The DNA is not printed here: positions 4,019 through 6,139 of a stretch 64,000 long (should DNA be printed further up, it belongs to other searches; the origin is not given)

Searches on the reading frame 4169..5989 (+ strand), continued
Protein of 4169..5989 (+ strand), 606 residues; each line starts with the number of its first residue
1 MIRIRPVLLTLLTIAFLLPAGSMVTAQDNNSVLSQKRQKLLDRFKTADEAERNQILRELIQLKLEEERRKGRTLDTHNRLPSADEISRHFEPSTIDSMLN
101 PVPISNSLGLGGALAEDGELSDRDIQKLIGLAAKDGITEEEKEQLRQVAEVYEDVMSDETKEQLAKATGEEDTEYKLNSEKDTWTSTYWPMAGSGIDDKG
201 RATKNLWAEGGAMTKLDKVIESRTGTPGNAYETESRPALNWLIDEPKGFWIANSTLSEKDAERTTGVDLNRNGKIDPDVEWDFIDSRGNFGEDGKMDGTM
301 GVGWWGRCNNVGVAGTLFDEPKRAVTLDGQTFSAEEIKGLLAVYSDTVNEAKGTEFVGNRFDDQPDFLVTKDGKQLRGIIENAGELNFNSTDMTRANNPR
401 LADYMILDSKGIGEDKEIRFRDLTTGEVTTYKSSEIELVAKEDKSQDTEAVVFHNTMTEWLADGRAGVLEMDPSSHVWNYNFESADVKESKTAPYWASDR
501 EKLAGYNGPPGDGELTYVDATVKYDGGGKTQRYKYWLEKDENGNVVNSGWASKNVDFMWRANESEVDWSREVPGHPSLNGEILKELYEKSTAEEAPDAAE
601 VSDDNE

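Call 81: fold_search(model_id=the predicted structure, library=pdb)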
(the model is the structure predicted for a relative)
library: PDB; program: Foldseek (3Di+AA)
matches with E <= 10: 555; with E <= 0.001: 1
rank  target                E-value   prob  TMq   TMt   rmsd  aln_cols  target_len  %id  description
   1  3tw5_A                5.8e-08  1.00  0.36  0.61   6.9       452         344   16  Crystal structure of the GP42 transglutaminase from Phytophthora sojae (released 2011-10-12)
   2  7zs0                  4.2e-02  0.66  0.07  0.14  12.9       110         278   11  Diheme cytochrome c Kustd1711 from Kuenenia stuttgartiensis (released 2023-05-17)
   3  6s50_A                2.6e-01  0.01  0.05  0.09  19.4       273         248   14  scdSav(SARK)mv2 - Engineering Single-Chain Dimeric Streptavidin as Host for Artificial Metalloenzymes (released 2019-09-25)
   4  7pua_DO               3.6e-01  0.18  0.08  0.21  13.2       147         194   18  Middle assembly intermediate of the Trypanosoma brucei mitoribosomal small subunit (released 2022-03-02)
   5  8h0y_B                3.6e-01  0.02  0.05  0.03  18.1       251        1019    8  Structure of SARS-CoV-1 Spike Protein with Engineered x1 Disulfide (S370C and D967C), Locked-112 Conformation (released 2022-11-09)
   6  4xrn_C                4.8e-01  0.07  0.06  0.20  11.7        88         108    8  Pilz domain with c-di-gmp of a protein from Pseudomonas aeruginosa (released 2016-02-03)
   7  5yvf_D                4.8e-01  0.06  0.06  0.10  16.9       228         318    9  Crystal structure of BFA1 (released 2018-08-08)
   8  3cpf_A                5.3e-01  0.07  0.06  0.20  17.0       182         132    9  Crystal structure of human eukaryotic translation initiation factor EIF5A (released 2008-04-15)
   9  6gwk_C                6.0e-01  0.66  0.07  0.52  15.1       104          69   10  The crystal structure of Hfq from Caulobacter crescentus (released 2019-05-22)
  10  5l0w_B                6.0e-01  0.16  0.10  0.23  13.0       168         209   10  Structure of post-translational translocation Sec71/Sec72 complex (released 2017-03-22)
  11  7egb_P                6.0e-01  0.02  0.05  0.13  18.1       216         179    9  TFIID-based holo PIC on SCP promoter (released 2021-05-05)
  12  4nl2_B                6.7e-01  0.51  0.07  0.52  18.9       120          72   12  Crystal Structure of Listeria monocytogenes Hfq (released 2014-09-10)
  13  7sn8_D                6.7e-01  0.14  0.09  0.12  10.7       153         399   13  Cryo-EM structure of Drosophila Integrator cleavage module (IntS4-IntS9-IntS11) in complex with IP6 (released 2022-10-12)
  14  4rt0_A                6.7e-01  0.06  0.06  0.20  12.1        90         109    9  Structure of the Alg44 PilZ domain from Pseudomonas aeruginosa PAO1 in complex with c-di-GMP (released 2015-04-08)
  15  4noy_A                7.0e-01  0.47  0.07  0.51  18.9       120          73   12  Crystal structure of Listeria monocytogenes Hfq F43W (released 2014-09-10)
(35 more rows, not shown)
